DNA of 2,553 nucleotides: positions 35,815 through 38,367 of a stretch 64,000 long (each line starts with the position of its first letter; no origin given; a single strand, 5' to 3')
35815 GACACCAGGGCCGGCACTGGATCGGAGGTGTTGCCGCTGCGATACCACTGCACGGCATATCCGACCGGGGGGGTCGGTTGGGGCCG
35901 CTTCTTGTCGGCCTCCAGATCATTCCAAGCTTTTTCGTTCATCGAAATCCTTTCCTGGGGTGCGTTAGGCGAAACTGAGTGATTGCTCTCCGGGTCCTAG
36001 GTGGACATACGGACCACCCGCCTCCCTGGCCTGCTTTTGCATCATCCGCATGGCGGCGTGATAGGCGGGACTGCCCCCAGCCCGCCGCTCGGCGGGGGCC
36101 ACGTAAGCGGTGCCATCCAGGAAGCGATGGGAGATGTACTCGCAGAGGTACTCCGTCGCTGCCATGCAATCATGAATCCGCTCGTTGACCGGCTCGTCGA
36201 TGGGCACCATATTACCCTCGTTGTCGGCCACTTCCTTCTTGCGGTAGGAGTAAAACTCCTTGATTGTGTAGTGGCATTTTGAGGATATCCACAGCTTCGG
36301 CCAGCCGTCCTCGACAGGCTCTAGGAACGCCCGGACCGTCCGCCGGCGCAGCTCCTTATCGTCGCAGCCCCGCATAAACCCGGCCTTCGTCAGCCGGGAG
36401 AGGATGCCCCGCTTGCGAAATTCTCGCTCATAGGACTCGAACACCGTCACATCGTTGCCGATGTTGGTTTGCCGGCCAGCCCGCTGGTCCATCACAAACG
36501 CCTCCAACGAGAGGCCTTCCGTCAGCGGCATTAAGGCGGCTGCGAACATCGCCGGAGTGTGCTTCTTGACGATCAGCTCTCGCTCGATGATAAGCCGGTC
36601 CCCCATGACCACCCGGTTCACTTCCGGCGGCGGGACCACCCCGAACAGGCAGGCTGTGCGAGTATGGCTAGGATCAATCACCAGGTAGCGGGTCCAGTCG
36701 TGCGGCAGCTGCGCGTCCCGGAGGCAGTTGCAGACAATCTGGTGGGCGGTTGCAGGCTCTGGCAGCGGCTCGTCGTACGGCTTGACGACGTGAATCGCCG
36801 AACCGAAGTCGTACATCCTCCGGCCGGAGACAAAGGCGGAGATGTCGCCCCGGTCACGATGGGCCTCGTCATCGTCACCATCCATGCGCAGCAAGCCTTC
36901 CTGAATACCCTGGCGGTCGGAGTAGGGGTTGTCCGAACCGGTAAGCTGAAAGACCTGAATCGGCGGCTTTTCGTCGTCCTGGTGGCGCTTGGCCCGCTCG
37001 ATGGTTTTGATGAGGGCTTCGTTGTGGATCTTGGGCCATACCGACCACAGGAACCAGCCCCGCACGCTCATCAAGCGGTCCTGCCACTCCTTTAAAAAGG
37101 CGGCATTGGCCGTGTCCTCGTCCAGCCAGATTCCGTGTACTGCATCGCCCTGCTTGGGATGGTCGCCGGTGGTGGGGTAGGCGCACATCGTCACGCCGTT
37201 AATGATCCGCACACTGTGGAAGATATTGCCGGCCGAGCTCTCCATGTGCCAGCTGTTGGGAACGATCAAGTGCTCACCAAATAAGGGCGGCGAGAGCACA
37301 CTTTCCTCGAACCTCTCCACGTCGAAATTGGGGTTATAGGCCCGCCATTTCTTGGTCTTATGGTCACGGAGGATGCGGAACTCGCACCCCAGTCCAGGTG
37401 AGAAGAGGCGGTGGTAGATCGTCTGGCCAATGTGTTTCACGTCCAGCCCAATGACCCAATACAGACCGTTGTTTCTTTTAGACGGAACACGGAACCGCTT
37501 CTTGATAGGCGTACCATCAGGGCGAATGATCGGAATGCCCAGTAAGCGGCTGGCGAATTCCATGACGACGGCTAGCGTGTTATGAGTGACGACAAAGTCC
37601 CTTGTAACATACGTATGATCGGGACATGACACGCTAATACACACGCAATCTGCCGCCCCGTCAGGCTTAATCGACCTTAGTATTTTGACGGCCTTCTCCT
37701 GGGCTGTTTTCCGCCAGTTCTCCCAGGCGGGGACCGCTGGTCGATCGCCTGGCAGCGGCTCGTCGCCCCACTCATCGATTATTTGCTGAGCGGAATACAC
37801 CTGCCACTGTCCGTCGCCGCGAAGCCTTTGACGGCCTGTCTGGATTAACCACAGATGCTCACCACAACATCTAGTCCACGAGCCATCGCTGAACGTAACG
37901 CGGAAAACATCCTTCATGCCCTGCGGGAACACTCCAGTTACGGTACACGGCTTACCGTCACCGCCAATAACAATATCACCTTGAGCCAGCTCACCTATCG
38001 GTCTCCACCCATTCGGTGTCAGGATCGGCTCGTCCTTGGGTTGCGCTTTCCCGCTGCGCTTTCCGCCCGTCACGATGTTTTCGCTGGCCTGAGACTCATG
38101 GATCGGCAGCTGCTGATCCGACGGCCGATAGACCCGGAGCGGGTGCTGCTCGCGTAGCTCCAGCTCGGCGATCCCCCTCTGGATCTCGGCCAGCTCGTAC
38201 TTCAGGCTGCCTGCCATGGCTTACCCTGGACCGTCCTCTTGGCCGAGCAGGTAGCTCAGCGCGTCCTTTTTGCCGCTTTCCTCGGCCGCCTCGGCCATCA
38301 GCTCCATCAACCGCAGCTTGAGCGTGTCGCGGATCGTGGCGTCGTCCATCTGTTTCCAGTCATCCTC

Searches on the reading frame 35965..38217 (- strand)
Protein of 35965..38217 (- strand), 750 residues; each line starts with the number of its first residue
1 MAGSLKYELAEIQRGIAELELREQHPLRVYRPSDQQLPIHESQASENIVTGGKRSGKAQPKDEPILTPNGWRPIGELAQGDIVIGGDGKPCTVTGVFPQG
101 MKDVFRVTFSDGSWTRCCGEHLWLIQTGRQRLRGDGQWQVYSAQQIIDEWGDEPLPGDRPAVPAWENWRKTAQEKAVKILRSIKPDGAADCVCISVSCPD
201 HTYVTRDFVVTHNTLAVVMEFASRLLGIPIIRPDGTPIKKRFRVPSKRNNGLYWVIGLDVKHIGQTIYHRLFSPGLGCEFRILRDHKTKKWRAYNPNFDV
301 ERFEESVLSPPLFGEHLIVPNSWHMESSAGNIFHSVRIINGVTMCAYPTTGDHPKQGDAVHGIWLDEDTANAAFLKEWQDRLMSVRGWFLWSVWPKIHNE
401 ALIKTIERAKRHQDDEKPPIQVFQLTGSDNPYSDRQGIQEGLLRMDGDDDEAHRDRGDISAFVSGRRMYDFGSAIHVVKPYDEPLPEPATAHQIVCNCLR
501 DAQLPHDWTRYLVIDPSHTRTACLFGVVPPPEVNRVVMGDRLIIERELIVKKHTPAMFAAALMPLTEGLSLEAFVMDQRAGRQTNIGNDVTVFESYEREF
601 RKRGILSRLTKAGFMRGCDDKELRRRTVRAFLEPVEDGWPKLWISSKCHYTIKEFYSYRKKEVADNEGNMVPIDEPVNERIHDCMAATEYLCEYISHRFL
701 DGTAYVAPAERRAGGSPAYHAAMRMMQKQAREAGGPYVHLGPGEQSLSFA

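Call 12: search_protein_families(library=phrogs, proteins=[window:35965-38217:-], max_evalue=0.001)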
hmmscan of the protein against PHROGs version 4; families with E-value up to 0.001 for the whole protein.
window:35965-38217:- (750 aa): 5 families
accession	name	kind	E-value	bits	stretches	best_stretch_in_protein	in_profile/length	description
phrog_50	-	DNA, RNA and nucleotide metabolism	5.7e-16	59.7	1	47-127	77-157/570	DnaC-like helicase loader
phrog_510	-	DNA, RNA and nucleotide metabolism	4.1e-14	53.2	1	34-125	381-475/667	DNA primase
phrog_36964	-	head and packaging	8.5e-11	41.6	1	45-131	79-167/890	terminase large subunit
phrog_19299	-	head and packaging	6e-09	35.9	1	49-123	23-97/702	terminase large subunit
phrog_15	-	head and packaging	4.9e-08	32.7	1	43-151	64-172/1330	terminase large subunit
